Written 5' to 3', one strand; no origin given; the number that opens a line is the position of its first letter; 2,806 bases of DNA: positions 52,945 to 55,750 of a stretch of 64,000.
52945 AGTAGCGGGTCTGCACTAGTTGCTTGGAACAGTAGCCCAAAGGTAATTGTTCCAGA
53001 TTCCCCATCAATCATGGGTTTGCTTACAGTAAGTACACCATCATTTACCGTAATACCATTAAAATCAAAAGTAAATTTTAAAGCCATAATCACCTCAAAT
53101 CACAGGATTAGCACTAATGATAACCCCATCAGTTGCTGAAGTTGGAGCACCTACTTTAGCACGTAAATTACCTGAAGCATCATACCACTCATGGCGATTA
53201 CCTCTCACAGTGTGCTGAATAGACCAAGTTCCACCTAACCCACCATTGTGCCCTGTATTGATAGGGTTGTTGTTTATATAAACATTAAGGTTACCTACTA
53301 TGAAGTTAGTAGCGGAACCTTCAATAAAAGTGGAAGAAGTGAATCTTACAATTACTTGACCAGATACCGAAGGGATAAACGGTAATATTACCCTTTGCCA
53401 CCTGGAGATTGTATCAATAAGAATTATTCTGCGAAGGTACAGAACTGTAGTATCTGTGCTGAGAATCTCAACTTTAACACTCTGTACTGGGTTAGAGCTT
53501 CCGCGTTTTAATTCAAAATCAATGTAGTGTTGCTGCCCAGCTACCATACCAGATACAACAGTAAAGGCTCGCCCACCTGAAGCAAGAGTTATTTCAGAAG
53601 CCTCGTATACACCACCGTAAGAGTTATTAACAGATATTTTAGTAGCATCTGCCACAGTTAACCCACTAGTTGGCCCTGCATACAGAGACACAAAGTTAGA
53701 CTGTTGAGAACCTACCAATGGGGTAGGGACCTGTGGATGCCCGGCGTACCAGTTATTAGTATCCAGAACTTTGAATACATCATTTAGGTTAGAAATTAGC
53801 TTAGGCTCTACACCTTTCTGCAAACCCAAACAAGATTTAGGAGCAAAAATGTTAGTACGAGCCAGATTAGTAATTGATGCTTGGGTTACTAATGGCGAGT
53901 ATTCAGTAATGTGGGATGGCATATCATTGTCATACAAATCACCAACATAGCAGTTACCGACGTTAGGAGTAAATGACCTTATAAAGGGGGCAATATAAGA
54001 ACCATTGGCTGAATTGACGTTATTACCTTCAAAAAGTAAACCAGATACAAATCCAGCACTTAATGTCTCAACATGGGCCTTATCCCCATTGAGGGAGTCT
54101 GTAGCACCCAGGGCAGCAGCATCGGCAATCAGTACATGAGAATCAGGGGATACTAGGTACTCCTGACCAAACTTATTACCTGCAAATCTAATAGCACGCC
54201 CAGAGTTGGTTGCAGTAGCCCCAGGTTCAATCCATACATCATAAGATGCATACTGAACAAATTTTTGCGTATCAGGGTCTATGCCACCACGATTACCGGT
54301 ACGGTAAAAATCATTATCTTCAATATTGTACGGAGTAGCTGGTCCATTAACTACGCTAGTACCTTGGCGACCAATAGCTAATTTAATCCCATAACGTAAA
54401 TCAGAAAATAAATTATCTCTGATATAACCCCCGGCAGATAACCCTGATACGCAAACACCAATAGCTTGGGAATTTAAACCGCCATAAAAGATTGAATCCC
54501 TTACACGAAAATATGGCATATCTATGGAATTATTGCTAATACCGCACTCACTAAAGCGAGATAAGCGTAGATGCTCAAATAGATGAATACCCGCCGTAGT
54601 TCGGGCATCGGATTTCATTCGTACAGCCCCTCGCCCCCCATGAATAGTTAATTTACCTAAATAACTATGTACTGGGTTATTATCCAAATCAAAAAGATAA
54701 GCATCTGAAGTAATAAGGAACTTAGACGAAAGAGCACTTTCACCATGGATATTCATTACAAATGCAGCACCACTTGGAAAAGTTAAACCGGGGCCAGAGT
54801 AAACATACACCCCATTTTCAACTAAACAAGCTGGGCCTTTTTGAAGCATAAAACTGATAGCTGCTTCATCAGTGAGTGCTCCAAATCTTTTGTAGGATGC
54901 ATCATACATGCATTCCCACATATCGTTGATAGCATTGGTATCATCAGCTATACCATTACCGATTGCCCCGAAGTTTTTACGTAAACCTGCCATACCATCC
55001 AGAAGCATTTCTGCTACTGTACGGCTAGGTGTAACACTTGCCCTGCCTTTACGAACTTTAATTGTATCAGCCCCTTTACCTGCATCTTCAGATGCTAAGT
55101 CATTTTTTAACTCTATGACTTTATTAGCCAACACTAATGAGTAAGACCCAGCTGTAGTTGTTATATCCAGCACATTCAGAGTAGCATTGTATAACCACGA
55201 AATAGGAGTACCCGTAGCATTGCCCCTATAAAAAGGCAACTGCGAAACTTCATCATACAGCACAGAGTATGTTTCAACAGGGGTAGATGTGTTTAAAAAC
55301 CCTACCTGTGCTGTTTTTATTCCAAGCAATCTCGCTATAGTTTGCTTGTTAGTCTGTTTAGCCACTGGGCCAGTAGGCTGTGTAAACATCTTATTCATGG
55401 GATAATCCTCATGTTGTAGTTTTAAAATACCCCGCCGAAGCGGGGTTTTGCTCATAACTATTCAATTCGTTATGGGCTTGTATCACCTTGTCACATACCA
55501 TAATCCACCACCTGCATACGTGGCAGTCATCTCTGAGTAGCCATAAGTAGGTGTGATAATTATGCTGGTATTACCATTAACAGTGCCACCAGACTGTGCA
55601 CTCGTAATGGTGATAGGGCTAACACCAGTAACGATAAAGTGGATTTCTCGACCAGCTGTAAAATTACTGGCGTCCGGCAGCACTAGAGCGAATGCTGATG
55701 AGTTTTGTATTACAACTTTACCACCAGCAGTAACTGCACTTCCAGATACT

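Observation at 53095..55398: Tailspike with pectate-lyase-like beta-helix (possible depolymerase); annotated start probably too far upstream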

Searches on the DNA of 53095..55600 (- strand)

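Call 5: search_dna_similar(query=window:53095-55500:-, collection=phages, mode=near, max_rows=25)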
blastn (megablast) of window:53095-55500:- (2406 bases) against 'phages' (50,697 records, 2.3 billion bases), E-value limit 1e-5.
Records with a match: 10; places in all: 12; records where one place covers at least 80% of the query: 3.
Best place of each record, by identity: >=99% 2; 95-99% 1; 90-95% 5; 80-90% 2.
By first word of the organism name: Klebsiella 5; Escherichia 3; Gamaleyavirus 2.
By host as written in the record: - 2; Escherichia coli 2; Klebsiella pneumoniae 2; Klebsiella oxytoca 1; Escherichia coli UPEC124 1; Klebsiella pneumoniae 12092025 1; Klebsiella pneumoniae KP13 1.
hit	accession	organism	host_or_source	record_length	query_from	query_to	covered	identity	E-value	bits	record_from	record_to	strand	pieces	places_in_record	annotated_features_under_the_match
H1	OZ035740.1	Gamaleyavirus AN24P2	-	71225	1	2406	100%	93.3%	0e+0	3557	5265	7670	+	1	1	record has no annotation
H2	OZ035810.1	Gamaleyavirus AN24P2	-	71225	1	2406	100%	93.3%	0e+0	3557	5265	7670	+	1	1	record has no annotation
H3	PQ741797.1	Klebsiella phage vB_KoxiM_BaqKoxi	Klebsiella oxytoca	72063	56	2406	98%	94.1%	0e+0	3572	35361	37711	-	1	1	hypothetical protein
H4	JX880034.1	Escherichia phage IME11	Escherichia coli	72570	913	2406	62%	99.3%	0e+0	2699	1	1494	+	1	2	hypothetical protein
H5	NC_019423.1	Escherichia phage IME11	Escherichia coli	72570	913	2406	62%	99.3%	0e+0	2699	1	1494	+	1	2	hypothetical protein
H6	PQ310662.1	Escherichia phage Mimir124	Escherichia coli UPEC124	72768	76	182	4%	92.5%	2e-34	154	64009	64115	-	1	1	tail fiber protein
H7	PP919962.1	Klebsiella phage KP2025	Klebsiella pneumoniae 12092025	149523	56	158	4%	94.2%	1e-35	158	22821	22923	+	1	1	hypothetical protein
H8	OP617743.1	Klebsiella phage KP13-26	Klebsiella pneumoniae KP13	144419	54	147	4%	96.8%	1e-35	158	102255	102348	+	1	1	hypothetical protein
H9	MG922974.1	Klebsiella phage KP8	Klebsiella pneumoniae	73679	77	167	4%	84.6%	1e-15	92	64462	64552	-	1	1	tail spike protein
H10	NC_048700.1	Klebsiella phage KP8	Klebsiella pneumoniae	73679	77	167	4%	84.6%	1e-15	92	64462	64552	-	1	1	tail protein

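Call 6: get_annotated_region(hit=H3, flank=6000)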
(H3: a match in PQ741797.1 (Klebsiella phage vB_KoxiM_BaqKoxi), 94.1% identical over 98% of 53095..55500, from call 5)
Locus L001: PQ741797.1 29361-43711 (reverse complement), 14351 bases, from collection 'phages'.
description: Klebsiella phage vB_KoxiM_BaqKoxi, complete genome.
organism: Klebsiella phage vB_KoxiM_BaqKoxi (NCBI taxid 3386311)
taxonomy: Viruses
host: Klebsiella oxytoca; source: Magdalena river water; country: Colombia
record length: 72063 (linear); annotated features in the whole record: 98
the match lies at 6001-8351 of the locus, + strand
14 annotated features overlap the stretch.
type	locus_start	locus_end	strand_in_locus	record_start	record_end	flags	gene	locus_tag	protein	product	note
CDS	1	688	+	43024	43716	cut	-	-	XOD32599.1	hypothetical protein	-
CDS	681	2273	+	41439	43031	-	-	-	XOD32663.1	terminase large subunit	-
CDS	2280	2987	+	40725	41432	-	-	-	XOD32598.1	hypothetical protein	-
CDS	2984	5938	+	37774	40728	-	-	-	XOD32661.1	L-shaped tail fiber protein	-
CDS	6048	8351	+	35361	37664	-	-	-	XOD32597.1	hypothetical protein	-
CDS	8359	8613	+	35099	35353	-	-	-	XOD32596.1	hypothetical protein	-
CDS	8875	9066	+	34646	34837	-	-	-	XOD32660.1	tail length tape-measure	-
CDS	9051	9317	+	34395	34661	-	-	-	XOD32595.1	hypothetical protein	-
CDS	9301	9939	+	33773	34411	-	-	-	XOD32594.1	secretion activator protein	-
CDS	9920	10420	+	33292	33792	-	-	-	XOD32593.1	hypothetical protein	-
CDS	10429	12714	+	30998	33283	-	-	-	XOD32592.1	portal protein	-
CDS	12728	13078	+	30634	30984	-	-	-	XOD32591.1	hypothetical protein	-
CDS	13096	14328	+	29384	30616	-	-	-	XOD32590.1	tape measure protein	ACLAME 60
CDS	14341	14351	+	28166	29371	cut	-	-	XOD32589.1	hypothetical protein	-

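Call 7: get_annotated_region(hit=H4, flank=6000)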
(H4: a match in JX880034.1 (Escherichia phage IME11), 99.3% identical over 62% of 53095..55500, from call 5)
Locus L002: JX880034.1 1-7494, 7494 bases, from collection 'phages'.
description: Enterobacter phage IME11, complete genome.
organism: Escherichia phage IME11 (NCBI taxid 1239384)
taxonomy: Viruses; Duplodnaviria; Heunggongvirae; Uroviricota; Caudoviricetes; Schitoviridae; Enquatrovirinae; Gamaleyavirus; Gamaleyavirus IME11
host: Escherichia coli; source: -; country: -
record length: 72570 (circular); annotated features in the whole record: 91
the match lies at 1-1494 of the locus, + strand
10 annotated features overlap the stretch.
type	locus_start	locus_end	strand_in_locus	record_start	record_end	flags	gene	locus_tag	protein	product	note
CDS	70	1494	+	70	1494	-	-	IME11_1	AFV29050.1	hypothetical protein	-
CDS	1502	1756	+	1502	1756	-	-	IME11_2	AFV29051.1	hypothetical protein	-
CDS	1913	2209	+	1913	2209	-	-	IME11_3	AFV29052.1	tail length tape-measure protein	-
CDS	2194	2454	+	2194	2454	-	-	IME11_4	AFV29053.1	hypothetical protein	-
CDS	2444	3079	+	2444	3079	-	-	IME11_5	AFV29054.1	hypothetical protein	-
CDS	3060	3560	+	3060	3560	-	-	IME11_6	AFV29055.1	hypothetical protein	-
CDS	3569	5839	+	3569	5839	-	-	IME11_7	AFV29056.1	portal protein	-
CDS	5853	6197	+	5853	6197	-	-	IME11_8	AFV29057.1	hypothetical protein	-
CDS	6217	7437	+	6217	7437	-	-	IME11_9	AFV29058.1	tape measure protein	-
CDS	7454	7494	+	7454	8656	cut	-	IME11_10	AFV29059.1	major coat protein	-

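Call 22: get_annotated_region(hit=H7, flank=3000)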
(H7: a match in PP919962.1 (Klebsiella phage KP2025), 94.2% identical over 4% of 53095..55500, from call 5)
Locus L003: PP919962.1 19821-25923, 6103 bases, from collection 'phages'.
description: Klebsiella phage KP2025, complete genome.
organism: Klebsiella phage KP2025 (NCBI taxid 3233247)
taxonomy: Viruses; Duplodnaviria; Heunggongvirae; Uroviricota; Caudoviricetes
host: Klebsiella pneumoniae 12092025; source: -; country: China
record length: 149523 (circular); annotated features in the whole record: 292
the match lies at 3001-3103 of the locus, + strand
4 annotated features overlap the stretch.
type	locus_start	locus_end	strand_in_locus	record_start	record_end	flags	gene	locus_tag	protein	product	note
CDS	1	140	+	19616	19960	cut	-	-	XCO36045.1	hypothetical protein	-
CDS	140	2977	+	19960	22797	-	-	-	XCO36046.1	tail spike protein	-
CDS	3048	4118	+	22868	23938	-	-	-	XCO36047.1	hypothetical protein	-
CDS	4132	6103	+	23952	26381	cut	-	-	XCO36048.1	putative tail fiber protein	-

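Call 23: get_annotated_region(hit=H6, flank=3000)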
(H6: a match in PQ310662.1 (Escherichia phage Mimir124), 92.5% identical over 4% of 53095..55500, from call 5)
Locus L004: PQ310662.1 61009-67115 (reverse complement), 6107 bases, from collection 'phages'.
description: Escherichia phage Mimir124, complete genome.
organism: Escherichia phage Mimir124 (NCBI taxid 3348351)
taxonomy: Viruses; Duplodnaviria; Heunggongvirae; Uroviricota; Caudoviricetes; Schitoviridae; Enquatrovirinae; Gamaleyavirus
host: Escherichia coli UPEC124; source: water sample; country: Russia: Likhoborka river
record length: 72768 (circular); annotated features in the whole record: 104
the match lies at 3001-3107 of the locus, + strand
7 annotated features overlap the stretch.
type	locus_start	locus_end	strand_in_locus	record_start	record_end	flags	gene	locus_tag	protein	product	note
CDS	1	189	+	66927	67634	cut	-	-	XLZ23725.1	virion structural protein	phrog:2125, source:PHANOTATE_1.5.1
CDS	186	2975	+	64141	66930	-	-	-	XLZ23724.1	tail fiber protein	phrog:2710, source:PHANOTATE_1.5.1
CDS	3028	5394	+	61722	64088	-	-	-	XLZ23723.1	tail fiber protein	phrog:14879, source:PHANOTATE_1.5.1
CDS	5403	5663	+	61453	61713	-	-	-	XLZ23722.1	hypothetical protein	phrog:7836, source:PHANOTATE_1.5.1, phynteny:tail, phynteny_score:5.906, phynteny_confidence:0.6336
CDS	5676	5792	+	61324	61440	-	-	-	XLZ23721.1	hypothetical protein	phrog:No_PHROG, source:PHANOTATE_1.5.1, phynteny:head and packaging, phynteny_score:4.138, phynteny_confidence:0.42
CDS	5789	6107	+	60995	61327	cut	-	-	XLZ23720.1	hypothetical protein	phrog:5211, source:PHANOTATE_1.5.1, phynteny:head and packaging, phynteny_score:3.596, phynteny_confidence:0.346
CDS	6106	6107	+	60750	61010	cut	-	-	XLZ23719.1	holin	phrog:1356, source:PHANOTATE_1.5.1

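Call 24: get_annotated_region(hit=H9, flank=3000)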
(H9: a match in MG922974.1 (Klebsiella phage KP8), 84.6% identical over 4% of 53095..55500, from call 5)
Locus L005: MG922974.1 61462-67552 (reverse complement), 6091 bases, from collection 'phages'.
description: Klebsiella phage KP8, complete genome.
organism: Klebsiella phage KP8 (NCBI taxid 2099850)
taxonomy: Viruses; Duplodnaviria; Heunggongvirae; Uroviricota; Caudoviricetes; Schitoviridae; Enquatrovirinae; Kaypoctavirus; Kaypoctavirus KP8
host: Klebsiella pneumoniae; source: -; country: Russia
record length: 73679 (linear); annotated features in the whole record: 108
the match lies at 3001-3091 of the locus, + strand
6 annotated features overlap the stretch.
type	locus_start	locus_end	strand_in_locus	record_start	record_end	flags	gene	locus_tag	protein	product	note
CDS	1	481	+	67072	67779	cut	-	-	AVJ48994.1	tail protein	Head completion adaptor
CDS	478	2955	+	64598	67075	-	-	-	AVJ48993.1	phage head-binding domain containing protein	SGNH-hydrolase family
CDS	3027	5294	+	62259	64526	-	-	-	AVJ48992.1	tail spike protein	endo-N-acetylneuraminidase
CDS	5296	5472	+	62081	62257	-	-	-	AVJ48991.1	hypothetical protein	-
CDS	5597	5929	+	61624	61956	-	-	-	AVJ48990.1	tail length tape-measure protein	transmembrane helical domain containing protein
CDS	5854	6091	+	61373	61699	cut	-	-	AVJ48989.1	holin protein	2 transmembrane helical domains containing protein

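Call 25: get_annotated_region(hit=H1, flank=3000)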
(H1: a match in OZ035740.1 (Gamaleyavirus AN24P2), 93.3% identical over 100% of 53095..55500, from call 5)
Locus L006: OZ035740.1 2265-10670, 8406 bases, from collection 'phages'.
description: Gamaleyavirus AN24P2 genome assembly, chromosome: 1.
organism: Gamaleyavirus AN24P2 (NCBI taxid 3108112)
taxonomy: Viruses; Duplodnaviria; Heunggongvirae; Uroviricota; Caudoviricetes; Schitoviridae; Enquatrovirinae; Gamaleyavirus
host: -; source: -; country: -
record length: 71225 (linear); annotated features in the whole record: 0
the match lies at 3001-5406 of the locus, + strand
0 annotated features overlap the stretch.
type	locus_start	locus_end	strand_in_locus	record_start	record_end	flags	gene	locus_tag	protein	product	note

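Call 65: search_rna_families(source=window, start=55300, end=55600, threshold=evalue, max_evalue=1)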
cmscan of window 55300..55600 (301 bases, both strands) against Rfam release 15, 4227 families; matches with E-value up to 1: 4.
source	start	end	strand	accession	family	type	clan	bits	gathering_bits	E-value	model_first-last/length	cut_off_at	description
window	55393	55456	+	RF02064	STnc370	Gene; sRNA;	-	24.1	54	0.45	1-71/71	no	Enterobacterial sRNA STnc370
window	55426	55451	-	RF00195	RsmY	Gene; sRNA;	CL00106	19.1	57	0.01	96-121/121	no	RsmY RNA family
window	55424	55558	-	RF01400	istR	Gene; antitoxin;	-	17.5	45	0.24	1-130/130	no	istR Hfq binding RNA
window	55396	55413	-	RF02359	MS2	Cis-reg;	-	14.4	40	0.49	19-35/36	no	Bacteriophage MS2 operator hairpin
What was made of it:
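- On Rho-independent terminator (for hairpin 55429-55446): The weak RsmY hit covers that family's terminator end only (call 65)
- Tried and rejected: Rfam found nothing above gathering score in 55300-55600 (call 65).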

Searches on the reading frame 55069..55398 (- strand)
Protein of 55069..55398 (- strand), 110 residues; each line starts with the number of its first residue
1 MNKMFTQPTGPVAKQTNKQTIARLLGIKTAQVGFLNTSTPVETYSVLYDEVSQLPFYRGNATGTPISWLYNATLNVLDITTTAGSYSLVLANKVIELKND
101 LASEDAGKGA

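Call 40: search_solved_structures(query=window:55069-55398:-, max_evalue=10, show_alignments=3)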
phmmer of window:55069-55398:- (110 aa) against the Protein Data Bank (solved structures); distinct sequences matched with E-value up to 10: 7.
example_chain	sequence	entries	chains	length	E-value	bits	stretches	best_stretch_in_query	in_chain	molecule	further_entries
5w6f_A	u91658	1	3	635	4.5e-05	27.3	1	3-57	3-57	tailspike protein 3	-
6nw9_A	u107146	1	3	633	4.6e-05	27.2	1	3-57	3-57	Tailspike protein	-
9d84_A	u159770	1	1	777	7.2e-05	26.6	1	1-57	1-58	Gp48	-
4oj5_A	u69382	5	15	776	0.00024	24.9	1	1-73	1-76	Tailspike protein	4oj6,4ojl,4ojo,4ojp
4qnl_A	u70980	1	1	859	0.00048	24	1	1-65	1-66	Tail fiber protein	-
6hzj_A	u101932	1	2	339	1.1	13.2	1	31-83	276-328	Probable peptidoglycan D,D-transpeptidase PenA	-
4u3t_A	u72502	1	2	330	1.3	13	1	31-82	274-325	Penicillin-binding protein 2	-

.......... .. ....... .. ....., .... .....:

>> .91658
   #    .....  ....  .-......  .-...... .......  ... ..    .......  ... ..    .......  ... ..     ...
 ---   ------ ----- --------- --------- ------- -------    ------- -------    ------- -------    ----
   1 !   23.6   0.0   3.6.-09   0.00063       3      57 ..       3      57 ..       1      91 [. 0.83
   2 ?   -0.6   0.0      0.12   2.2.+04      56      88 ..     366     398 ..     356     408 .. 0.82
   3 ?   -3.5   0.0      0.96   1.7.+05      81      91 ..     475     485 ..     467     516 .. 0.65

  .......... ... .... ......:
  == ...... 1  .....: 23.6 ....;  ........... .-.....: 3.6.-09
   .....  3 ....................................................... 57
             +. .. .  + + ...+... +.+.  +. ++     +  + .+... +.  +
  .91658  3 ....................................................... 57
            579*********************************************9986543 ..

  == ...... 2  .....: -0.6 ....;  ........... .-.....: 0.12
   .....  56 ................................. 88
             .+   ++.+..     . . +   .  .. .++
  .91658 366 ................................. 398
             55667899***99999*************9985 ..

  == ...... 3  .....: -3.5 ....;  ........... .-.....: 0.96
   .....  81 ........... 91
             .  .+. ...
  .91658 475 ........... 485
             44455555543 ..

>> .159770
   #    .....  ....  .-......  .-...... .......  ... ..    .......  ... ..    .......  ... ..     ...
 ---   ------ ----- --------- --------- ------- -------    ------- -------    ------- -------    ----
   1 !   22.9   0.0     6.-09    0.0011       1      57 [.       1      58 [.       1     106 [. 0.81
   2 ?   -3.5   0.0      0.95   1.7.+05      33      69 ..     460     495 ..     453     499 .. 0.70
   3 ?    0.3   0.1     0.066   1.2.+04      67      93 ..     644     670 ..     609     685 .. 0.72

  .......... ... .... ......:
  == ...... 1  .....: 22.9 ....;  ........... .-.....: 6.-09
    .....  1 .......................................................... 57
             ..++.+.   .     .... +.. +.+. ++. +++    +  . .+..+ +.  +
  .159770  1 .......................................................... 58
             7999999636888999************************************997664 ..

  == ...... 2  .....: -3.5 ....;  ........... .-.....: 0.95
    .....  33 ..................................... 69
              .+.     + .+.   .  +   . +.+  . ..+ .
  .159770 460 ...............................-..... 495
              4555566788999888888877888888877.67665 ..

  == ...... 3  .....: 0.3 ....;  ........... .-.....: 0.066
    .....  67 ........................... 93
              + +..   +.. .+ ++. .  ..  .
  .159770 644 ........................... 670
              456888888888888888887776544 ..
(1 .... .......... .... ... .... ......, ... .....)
